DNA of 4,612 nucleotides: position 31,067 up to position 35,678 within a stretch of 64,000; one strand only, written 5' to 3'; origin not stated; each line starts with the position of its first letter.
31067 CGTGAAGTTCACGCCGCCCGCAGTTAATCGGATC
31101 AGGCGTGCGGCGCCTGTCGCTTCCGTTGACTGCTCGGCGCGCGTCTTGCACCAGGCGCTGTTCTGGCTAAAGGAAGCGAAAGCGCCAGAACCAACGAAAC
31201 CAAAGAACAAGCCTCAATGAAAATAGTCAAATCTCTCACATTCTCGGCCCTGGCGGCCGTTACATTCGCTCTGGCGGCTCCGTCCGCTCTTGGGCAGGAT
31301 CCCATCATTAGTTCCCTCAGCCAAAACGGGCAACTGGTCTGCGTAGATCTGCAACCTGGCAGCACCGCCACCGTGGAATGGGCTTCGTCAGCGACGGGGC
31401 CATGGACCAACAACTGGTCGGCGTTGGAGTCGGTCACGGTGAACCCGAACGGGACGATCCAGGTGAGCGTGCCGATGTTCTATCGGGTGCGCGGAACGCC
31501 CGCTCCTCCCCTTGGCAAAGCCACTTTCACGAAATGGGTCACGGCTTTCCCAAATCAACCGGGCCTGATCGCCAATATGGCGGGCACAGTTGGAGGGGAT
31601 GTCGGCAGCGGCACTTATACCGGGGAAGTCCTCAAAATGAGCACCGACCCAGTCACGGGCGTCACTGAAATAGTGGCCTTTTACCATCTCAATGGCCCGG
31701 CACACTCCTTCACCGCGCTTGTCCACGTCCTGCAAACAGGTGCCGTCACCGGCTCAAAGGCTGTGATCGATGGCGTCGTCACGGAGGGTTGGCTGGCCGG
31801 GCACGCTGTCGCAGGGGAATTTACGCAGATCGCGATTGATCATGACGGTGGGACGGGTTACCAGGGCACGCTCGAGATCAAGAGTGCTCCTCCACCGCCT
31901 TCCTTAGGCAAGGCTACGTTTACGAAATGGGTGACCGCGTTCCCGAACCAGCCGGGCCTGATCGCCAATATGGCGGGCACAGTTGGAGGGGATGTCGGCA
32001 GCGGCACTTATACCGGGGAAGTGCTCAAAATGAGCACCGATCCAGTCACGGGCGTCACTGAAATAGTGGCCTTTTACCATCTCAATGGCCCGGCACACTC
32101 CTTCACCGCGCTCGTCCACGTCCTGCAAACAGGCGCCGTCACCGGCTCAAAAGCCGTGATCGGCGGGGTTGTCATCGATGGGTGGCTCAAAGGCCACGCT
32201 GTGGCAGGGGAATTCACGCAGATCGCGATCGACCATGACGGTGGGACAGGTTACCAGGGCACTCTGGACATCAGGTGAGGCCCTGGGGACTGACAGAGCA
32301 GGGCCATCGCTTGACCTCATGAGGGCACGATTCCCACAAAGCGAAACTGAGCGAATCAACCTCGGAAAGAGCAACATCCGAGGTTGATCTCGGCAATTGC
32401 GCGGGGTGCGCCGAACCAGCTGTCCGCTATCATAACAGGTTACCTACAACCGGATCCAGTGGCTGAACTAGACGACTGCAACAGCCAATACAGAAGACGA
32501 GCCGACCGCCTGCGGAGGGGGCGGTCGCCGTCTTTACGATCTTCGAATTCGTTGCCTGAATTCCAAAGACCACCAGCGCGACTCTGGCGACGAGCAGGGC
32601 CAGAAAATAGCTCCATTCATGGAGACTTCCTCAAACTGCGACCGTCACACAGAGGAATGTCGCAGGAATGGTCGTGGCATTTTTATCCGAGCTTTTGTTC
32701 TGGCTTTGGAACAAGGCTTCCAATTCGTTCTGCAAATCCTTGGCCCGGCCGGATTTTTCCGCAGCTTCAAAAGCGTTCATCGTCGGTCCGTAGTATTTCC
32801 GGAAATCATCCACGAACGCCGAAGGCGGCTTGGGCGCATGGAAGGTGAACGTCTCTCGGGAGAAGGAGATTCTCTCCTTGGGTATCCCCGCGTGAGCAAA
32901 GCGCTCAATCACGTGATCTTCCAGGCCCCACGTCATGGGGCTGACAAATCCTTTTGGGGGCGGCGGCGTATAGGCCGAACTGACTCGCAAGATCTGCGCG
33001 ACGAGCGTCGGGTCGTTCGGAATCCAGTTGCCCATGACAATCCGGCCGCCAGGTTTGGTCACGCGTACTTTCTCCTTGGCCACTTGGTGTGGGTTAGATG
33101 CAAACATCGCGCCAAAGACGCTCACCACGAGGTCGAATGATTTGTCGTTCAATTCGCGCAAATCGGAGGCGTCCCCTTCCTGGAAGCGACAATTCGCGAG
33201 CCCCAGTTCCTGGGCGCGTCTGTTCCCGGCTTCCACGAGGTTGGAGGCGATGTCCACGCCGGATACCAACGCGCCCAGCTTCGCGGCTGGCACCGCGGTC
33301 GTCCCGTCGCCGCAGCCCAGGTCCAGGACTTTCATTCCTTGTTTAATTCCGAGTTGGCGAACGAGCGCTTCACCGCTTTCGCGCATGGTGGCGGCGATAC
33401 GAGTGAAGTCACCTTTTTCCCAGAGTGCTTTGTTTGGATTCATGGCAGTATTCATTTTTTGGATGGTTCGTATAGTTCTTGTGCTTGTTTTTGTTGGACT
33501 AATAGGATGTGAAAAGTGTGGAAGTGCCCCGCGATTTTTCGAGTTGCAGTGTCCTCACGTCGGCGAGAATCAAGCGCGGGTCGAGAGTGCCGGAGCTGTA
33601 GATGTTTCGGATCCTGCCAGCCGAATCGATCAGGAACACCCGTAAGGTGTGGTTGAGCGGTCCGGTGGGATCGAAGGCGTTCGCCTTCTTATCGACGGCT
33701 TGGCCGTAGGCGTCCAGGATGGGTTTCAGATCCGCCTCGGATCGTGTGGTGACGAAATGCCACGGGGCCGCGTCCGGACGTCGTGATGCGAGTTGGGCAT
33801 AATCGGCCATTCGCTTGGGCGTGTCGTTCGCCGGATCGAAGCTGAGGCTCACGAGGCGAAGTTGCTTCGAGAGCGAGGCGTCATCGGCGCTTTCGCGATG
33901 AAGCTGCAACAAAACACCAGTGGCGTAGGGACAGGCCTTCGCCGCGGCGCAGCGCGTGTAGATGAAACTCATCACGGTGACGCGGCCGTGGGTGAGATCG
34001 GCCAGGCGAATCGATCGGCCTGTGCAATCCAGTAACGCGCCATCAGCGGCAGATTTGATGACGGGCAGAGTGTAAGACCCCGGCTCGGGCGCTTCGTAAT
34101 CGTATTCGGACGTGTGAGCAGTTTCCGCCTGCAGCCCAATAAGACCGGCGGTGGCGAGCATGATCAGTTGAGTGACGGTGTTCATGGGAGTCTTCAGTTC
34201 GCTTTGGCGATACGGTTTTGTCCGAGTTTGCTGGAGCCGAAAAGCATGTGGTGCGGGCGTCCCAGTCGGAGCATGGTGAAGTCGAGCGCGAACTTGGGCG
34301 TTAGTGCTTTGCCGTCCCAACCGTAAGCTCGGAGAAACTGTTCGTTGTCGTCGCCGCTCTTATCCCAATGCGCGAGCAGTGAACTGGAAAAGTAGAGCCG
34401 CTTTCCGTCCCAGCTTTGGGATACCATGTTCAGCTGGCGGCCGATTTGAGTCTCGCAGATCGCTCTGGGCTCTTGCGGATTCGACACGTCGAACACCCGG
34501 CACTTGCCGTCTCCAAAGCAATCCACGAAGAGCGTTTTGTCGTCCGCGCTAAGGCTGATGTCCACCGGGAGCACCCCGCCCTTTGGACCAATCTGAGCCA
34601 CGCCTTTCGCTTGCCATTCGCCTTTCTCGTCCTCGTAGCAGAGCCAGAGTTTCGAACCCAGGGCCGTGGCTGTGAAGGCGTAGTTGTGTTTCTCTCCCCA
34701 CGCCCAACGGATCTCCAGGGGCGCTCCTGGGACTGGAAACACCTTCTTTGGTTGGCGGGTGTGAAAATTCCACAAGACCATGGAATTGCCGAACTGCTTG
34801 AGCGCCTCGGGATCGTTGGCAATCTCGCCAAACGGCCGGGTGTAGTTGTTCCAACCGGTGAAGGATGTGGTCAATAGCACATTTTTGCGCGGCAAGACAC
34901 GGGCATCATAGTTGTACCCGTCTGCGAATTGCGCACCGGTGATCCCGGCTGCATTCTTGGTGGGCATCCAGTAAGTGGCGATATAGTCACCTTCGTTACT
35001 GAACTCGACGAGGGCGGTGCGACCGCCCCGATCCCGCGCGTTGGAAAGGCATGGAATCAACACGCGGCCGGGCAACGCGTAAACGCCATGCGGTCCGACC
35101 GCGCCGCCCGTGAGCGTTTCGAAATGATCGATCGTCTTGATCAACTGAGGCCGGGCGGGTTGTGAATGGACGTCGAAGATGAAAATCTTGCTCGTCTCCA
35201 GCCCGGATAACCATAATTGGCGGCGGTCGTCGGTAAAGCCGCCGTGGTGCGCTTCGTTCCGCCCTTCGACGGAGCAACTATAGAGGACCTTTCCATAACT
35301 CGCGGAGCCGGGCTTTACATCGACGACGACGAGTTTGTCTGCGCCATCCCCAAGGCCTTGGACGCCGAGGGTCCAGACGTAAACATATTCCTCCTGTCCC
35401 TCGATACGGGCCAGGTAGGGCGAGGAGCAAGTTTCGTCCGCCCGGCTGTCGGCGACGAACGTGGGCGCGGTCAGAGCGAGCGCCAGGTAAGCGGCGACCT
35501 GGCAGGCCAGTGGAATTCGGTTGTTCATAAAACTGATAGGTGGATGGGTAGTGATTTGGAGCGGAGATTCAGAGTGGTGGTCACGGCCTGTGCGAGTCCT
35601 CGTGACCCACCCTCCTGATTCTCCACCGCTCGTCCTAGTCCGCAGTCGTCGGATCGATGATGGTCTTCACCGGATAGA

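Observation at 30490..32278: Two adjacent secreted proteins built from three copies of an unrecognised ~130-aa domain, immediately downstream of the ECF sigma / kinase-STAND pair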

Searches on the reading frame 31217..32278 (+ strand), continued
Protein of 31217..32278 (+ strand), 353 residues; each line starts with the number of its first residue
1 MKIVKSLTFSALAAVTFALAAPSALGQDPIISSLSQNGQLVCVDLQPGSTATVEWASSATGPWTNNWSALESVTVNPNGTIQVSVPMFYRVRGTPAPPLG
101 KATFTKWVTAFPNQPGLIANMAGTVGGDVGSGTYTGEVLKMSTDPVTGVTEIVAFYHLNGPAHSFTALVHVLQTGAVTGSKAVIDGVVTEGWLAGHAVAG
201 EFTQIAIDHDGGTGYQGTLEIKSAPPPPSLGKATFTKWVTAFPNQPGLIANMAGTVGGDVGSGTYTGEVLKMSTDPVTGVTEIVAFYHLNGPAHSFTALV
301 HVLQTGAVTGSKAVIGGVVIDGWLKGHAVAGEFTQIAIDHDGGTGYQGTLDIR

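Call 75: search_protein_families(library=pfam, proteins=[L012:8756-9475:-, L012:7281-8300:-, L013:6936-9716:-, L013:3837-6893:+, L013:11272-14337:-], max_evalue=0.001)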
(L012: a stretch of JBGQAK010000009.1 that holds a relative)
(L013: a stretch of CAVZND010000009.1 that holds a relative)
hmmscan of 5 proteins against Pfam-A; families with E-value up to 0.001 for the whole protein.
L012:8756-9475:- (239 aa): 3 families
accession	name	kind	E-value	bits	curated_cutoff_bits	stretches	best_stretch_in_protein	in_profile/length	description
PF05368.20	NmrA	-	1.2e-06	28.8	27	1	24-100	4-79/298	NmrA-like family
PF13460.12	NAD_binding_10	-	3.3e-06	27.5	27.2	1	29-108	1-79/184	NAD(P)H-binding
PF01370.27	Epimerase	-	0.00018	21.4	20.9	1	25-119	1-97/240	NAD dependent epimerase/dehydratase family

L012:7281-8300:- (339 aa): 2 families
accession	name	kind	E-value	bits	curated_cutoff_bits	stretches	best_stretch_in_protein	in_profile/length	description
PF21900.3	DUF6920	-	1.3e-68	231.3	27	1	112-335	2-222/222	Family of unknown function (DUF6920)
PF20181.5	DUF6544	-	5.2e-68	229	25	1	104-328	2-221/221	Family of unknown function (DUF6544)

L013:6936-9716:- (926 aa): 4 families
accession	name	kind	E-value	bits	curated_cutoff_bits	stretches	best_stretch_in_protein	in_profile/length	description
PF00196.25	GerE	-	1.9e-18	66.3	23.5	1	867-921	2-56/57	Bacterial regulatory proteins, luxR family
PF13191.12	AAA_16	-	8.3e-18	65.9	32.6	1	16-167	2-161/167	AAA ATPase domain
PF13401.12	AAA_22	-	8.9e-08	32.9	27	1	36-170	3-116/130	AAA domain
PF13384.12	HTH_23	-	0.0009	19.4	24.6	0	873-899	8-34/50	Homeodomain-like domain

L013:3837-6893:+ (1018 aa): 6 families
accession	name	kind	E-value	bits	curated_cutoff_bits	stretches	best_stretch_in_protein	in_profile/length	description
PF00580.27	UvrD-helicase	-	1.5e-48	166.3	23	1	494-737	2-264/271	UvrD/REP helicase N-terminal domain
PF13245.12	AAA_19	-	1.2e-21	77.7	25.1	1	499-727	3-132/134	AAA domain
PF13361.12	UvrD_C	-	2.2e-17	63.9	25.6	1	929-993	287-347/350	UvrD-like helicase C-terminal domain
PF13604.12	AAA_30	-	5.1e-08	33.3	27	0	495-558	4-68/191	AAA domain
PF01443.25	Viral_helicase1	-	1.7e-06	28.5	21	0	925-991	178-226/228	Viral superfamily 1 RNA helicase core domain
PF13538.12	UvrD_C_2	-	4e-06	27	27.4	0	971-991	31-51/52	UvrD-like helicase C-terminal domain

L013:11272-14337:- (1021 aa): 18 families
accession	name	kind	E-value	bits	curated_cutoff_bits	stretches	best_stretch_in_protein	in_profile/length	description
PF17755.6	UvrA_DNA-bind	-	1.5e-34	119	23.2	1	321-432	1-110/110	UvrA DNA-binding domain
PF17760.6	UvrA_inter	-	5e-34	116.9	23.3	1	131-214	1-84/109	UvrA interaction domain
PF00005.33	ABC_tran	-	9.9e-18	65.5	25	0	657-685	1-29/137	ABC transporter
PF02463.25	SMC_N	-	2.4e-10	40.7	40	0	862-935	136-209/220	RecF/RecN/SMC N terminal domain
PF13191.12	AAA_16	-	1.2e-09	39.3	32.6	0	24-88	22-92/167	AAA ATPase domain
PF13555.12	AAA_29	-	1.6e-07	31.4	27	0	661-685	16-43/61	P-loop containing region of AAA domain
PF20703.3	nSTAND1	-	3.6e-07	30.6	27.1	0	662-700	28-66/379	Novel STAND NTPase 1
PF13304.12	AAA_21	-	9.7e-06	26.3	27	0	860-919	235-294/304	AAA domain, putative AbiEii toxin, Type IV TA system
PF13481.12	AAA_25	-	2.1e-05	24.7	27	0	663-691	29-57/195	AAA domain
PF13401.12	AAA_22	-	3e-05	24.8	27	0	668-693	6-31/130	AAA domain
PF20720.3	nSTAND3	-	4.3e-05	23.7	27.2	0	25-48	16-39/155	Novel STAND NTPase 3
PF00684.25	DnaJ_CXXCXGXG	-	6.7e-05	23.5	32.7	0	772-803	17-51/65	DnaJ central domain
PF13671.12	AAA_33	-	0.0002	22.1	27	0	671-688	3-20/143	AAA domain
PF06745.19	ATPase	-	0.00025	20.9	26.6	0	664-694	16-46/231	KaiC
PF25199.1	nSTAND_NTPase5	-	0.00047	20.4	34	0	668-693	42-67/145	Novel STAND NTPase 5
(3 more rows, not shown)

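Call 77: predict_structure(alignment_id=A4)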
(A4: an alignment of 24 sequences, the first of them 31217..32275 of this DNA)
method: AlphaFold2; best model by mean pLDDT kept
length: 353 residues; sequences in the alignment: 24
mean_pLDDT: 74.1   pTM: 0.47
mean pLDDT of the five models: 74.1, 72.8, 69.2, 60.7, 53.0
residues with pLDDT >= 90: 80; 70-90: 152; 50-70: 78; < 50: 43
segments of 3 or more residues with pLDDT < 50: 1-28, 32-37, 61-64, 224-228
pLDDT, mean of each block of 10 residues (from residue 1): 27 24 38 48 60 63 53 60 59 63 91 79 91 92 82 90 84 84 80 73 82 85 52 90 83 92 92 84 91 86 85 86 75 85 82 80
secondary structure, 60 per line:
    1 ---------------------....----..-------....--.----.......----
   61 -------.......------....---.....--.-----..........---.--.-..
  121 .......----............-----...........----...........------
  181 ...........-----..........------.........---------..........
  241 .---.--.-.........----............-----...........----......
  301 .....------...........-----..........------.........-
elements in order: H22-25 E39-42 E50-56 E68-74 E81-84 E88-92 E101-110 E119-127 E132-143 E149-159 E164-174 E181-191 E197-206 E213-221 E231-241 E250-258 E263-274 E280-290 E295-305 E312-322 E328-337 E344-352

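Call 79: search_protein_families(library=padloc, proteins=[window:31217-32278:+], max_evalue=0.001)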
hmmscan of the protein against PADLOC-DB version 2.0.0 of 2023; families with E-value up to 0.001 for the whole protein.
window:31217-32278:+ (353 aa): 0 families

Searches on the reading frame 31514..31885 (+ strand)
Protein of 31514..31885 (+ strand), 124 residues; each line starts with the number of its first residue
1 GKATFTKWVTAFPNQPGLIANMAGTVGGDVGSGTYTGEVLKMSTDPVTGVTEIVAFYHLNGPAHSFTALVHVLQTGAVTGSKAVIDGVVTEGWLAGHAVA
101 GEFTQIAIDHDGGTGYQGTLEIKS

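Call 13: search_solved_structures(query=A1, max_evalue=10, show_alignments=2)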
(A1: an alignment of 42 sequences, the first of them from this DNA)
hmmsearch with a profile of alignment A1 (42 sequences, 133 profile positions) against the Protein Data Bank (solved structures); distinct sequences matched with E-value up to 10: 0.

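Call 18: predict_structure(alignment_id=A1)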
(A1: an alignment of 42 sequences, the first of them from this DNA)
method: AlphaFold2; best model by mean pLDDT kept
length: 124 residues; sequences in the alignment: 42
mean_pLDDT: 96.1   pTM: 0.88
mean pLDDT of the five models: 96.1, 96.0, 95.7, 95.5, 95.4
residues with pLDDT >= 90: 117; 70-90: 5; 50-70: 2; < 50: 0
segments of 3 or more residues with pLDDT < 50: none
pLDDT, mean of each block of 10 residues (from residue 1): 97 96 98 98 95 98 98 95 98 98 93 90 92
secondary structure, 60 per line:
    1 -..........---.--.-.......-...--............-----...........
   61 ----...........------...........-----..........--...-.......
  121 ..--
elements in order: E2-11 E20-26 E33-44 E50-60 E65-75 E82-92 E98-107 E114-122

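Call 28: find_homologous_proteins(query=A1, max_evalue=0.001)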
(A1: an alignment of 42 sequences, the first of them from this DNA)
Query A1 (42 sequences) (124 aa, profile of the alignment): 1510 proteins with E <= 0.001 among 6139 candidates; the best 120 are listed.
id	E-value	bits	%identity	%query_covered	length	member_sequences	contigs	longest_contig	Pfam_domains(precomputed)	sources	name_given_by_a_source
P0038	2.9e-80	285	53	98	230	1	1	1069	-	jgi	jgi:hypothetical protein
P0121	3.1e-56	207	68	98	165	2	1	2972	-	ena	-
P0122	1.1e-53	199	65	98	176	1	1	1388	-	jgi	jgi:hypothetical protein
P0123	2.4e-53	198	66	100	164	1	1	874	-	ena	-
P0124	1.2e-52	195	72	99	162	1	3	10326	-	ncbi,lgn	-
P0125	2.8e-52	194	75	98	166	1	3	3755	-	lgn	-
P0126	3.0e-52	194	72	98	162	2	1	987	-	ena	-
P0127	8.0e-52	193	72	98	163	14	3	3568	-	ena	-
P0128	1.6e-51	192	66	99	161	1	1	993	-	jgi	jgi:hypothetical protein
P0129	1.8e-51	191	61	98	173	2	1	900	-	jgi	jgi:hypothetical protein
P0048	1.9e-51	191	50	97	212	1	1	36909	-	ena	-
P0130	2.0e-51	191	70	99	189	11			-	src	-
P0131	2.1e-51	191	73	98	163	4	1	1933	-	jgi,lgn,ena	jgi:hypothetical protein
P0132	2.1e-51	191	69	100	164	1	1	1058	-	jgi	jgi:hypothetical protein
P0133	3.4e-51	191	77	98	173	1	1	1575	-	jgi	jgi:hypothetical protein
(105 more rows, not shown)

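Call 60: fold_search(model_id=the predicted structure, library=pdb)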
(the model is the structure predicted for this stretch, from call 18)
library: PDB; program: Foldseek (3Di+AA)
matches with E <= 10: 779; with E <= 0.001: 0
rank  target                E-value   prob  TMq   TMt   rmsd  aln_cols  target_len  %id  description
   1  6noi_B                1.7e-02  1.00  0.53  0.36   5.9       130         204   17  Crystal structure of Tsn15 in apo form (released 2019-10-23)
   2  4h69_B                2.4e-02  0.99  0.47  0.36   6.7       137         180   16  Crystal Structure of the Allene Oxide Cyclase 2 from Physcomitrella patens complexed with substrate analog (released 2012-10-17)
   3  6nnw_B                2.5e-02  1.00  0.56  0.38   5.6       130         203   16  Tsn15 in complex with substrate intermediate (released 2019-10-23)
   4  2q03_B                5.1e-02  0.98  0.49  0.47   6.6       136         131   19  Crystal structure of uncharacterized protein (YP_563039.1) from Shewanella denitrificans OS217 at 1.80 A resolution (released 2007-05-29)
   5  6nnw_A                5.7e-02  0.99  0.56  0.37   5.7       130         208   17  Tsn15 in complex with substrate intermediate (released 2019-10-23)
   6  4h69_F                5.9e-02  0.99  0.50  0.38   5.9       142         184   13  Crystal Structure of the Allene Oxide Cyclase 2 from Physcomitrella patens complexed with substrate analog (released 2012-10-17)
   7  5k21_B                6.6e-02  0.89  0.40  0.41   6.7       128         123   16  Pyocyanin demethylase (released 2016-12-07)
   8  5k21_A                7.7e-02  0.92  0.44  0.45   6.4       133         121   16  Pyocyanin demethylase (released 2016-12-07)
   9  5k21_C                7.7e-02  0.90  0.43  0.43   6.4       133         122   15  Pyocyanin demethylase (released 2016-12-07)
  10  4h6a_D                8.9e-02  0.99  0.53  0.40   6.1       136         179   15  Crystal Structure of the Allene Oxide Cyclase 2 from Physcomitrella patens (released 2012-10-17)
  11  2hlv                  9.9e-02  0.47  0.26  0.23  13.1       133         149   16  Bovine Odorant Binding Protein deswapped triple mutant (released 2008-03-25)
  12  2ooj_B                1.1e-01  0.84  0.42  0.40   7.2       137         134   17  CRYSTAL STRUCTURE OF A PROTEIN WITH UNKNOWN FUNCTION FROM DUF3224 FAMILY (SO_1590) FROM SHEWANELLA ONEIDENSIS MR-1 AT  (released 2007-02-06)
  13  8of7_A                1.2e-01  0.91  0.46  0.43   6.0       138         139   12  Cyc15 Diels Alderase (released 2023-06-21)
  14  5dyq_C                1.6e-01  0.87  0.47  0.45   7.0       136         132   12  AbyU L73M L139M (released 2016-06-08)
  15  5dyq_A                1.6e-01  0.84  0.45  0.43   7.0       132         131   11  AbyU L73M L139M (released 2016-06-08)
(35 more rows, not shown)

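Call 63: search_protein_representatives(alignment_id=A1)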
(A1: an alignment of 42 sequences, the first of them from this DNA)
Query: 42 sequences, 133 profile positions. Proteins with E-value up to 0.001 (for the whole library): 456; up to 1e-10: 286; up to 1e-30: 58. The best 150 are listed.
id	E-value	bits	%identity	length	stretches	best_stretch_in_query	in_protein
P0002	8.1e-103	355.9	-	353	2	4-129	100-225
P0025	1.4e-94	329.2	-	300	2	1-131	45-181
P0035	3.9e-85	298.7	-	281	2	2-131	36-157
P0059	6.0e-76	269.0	-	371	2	3-127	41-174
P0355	4.4e-59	214.4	-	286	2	2-126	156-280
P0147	1.8e-49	183.3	-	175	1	2-129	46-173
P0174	6.6e-47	175.0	-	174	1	1-131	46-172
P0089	1.4e-45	170.7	-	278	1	1-132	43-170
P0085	4.0e-45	169.2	-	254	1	2-132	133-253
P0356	2.0e-44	167.0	-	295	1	3-129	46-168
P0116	5.8e-43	162.2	-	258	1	4-131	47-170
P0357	3.2e-42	159.8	-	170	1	1-129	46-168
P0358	5.2e-42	159.2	-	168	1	1-131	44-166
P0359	7.7e-42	158.6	-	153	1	3-129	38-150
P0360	5.7e-41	155.8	-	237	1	3-128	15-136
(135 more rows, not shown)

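Call 65: search_protein_families(library=pfam, alignment_id=A3, max_evalue=0.01)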
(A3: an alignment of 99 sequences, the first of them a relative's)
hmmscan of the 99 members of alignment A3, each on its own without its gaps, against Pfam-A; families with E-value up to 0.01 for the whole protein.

A. member 1, P0355 (286 aa): 0 families

B. families by the number of members that match (of 99 scanned): 8 families
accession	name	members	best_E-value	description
PF13927.12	Ig_3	1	1.7e-07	Immunoglobulin domain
PF07679.22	I-set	1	1.8e-05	Immunoglobulin I-set domain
PF03018.19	Dirigent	1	0.00014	Dirigent-like protein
PF02417.20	Chromate_transp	1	0.001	Chromate transporter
PF13505.12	OMP_b-brl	1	0.0014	Outer membrane protein beta-barrel domain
PF13895.12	Ig_2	1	0.0015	Immunoglobulin domain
PF05423.18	Mycobact_memb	1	0.0039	Mycobacterium membrane protein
PF07794.16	DUF1633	1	0.0045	Protein of unknown function (DUF1633)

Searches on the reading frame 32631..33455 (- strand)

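Call 81: search_protein_families(library=pfam, proteins=[window:32631-33455:-], max_evalue=0.001)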
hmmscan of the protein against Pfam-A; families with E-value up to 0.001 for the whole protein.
window:32631-33455:- (274 aa): 15 families
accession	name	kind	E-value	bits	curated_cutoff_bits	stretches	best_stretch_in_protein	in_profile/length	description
PF08241.18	Methyltransf_11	-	4.4e-21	75.8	21.2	1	44-141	1-95/95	Methyltransferase domain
PF13847.12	Methyltransf_31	-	1.4e-20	73.9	27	1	37-143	1-111/145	Methyltransferase domain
PF13649.12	Methyltransf_25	-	1.2e-19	71.2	27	1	43-137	1-97/97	Methyltransferase domain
PF01209.24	Ubie_methyltran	-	1.5e-13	51.1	20.1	1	33-140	41-150/233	ubiE/COQ5 methyltransferase family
PF08242.18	Methyltransf_12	-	3.7e-12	47.3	30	1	44-139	1-98/98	Methyltransferase domain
PF02353.26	CMAS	-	4.4e-11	43.1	27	1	10-140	34-163/273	Mycolic acid cyclopropane synthetase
PF13489.12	Methyltransf_23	-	9e-08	32.5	27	1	31-140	13-115/164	Methyltransferase domain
PF07021.18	MetW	-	1.3e-06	28.7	21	1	37-134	11-103/193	Methionine biosynthesis protein MetW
PF06325.19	PrmA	-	1.7e-06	28.2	22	1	37-141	159-258/296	Ribosomal protein L11 methyltransferase (PrmA)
PF05175.20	MTS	-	5.6e-06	26.5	23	1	29-112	21-104/170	Methyltransferase small domain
PF01135.25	PCMT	-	9.3e-06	26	20.3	1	33-98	67-135/210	Protein-L-isoaspartate(D-aspartate) O-methyltransferase (PCMT)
PF03848.20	TehB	-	0.00012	22.1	20.4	1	36-137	27-128/193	Tellurite resistance protein TehB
PF13679.12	Methyltransf_32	-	0.00015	22.2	27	1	38-111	24-106/143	Methyltransferase domain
PF02390.23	Methyltransf_4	-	0.00043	20.2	24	1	42-134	4-96/173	Putative methyltransferase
PF01170.24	UPF0020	-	0.00081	19.6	22.3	0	29-112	18-127/197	RMKL-like, methyltransferase domain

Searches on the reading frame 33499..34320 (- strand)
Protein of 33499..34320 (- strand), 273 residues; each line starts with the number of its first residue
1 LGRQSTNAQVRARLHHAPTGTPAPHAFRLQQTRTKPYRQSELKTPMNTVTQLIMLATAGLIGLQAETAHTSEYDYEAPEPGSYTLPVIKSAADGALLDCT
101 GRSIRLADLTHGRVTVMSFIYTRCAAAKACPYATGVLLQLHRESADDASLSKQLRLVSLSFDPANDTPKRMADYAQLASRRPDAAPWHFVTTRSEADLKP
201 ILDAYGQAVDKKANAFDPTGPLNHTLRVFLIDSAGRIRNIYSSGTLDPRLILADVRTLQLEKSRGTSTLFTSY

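Call 81: search_protein_families(library=pfam, proteins=[window:33499-34320:-], max_evalue=0.001)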
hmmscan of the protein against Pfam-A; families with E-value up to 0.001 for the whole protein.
window:33499-34320:- (273 aa): 1 family
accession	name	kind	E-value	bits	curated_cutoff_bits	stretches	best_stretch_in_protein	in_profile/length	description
PF02630.20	SCO1-SenC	-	5.4e-14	52.7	22.8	1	96-236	6-133/134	SCO1/SenC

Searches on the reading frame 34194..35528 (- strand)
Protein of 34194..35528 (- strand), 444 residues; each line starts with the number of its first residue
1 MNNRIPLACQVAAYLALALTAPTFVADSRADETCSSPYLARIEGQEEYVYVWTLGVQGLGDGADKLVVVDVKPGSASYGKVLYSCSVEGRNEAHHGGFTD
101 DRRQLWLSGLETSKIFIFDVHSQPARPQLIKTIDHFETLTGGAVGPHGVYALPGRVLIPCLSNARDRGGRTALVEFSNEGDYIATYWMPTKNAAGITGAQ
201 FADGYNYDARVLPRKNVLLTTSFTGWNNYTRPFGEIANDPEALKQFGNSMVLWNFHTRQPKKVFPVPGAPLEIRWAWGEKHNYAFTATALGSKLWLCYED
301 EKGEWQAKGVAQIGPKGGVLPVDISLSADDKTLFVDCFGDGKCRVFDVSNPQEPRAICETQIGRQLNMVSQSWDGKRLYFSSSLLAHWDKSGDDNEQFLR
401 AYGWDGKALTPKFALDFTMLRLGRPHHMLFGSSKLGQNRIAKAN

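Call 81: search_protein_families(library=pfam, proteins=[window:34194-35528:-], max_evalue=0.001)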
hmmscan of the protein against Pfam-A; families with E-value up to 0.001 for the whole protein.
window:34194-35528:- (444 aa): 1 family
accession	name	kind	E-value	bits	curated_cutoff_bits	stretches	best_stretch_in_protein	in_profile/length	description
PF05694.17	SBP56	-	1.4e-42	146.5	34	1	31-390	4-392/453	56kDa selenium binding protein (SBP56)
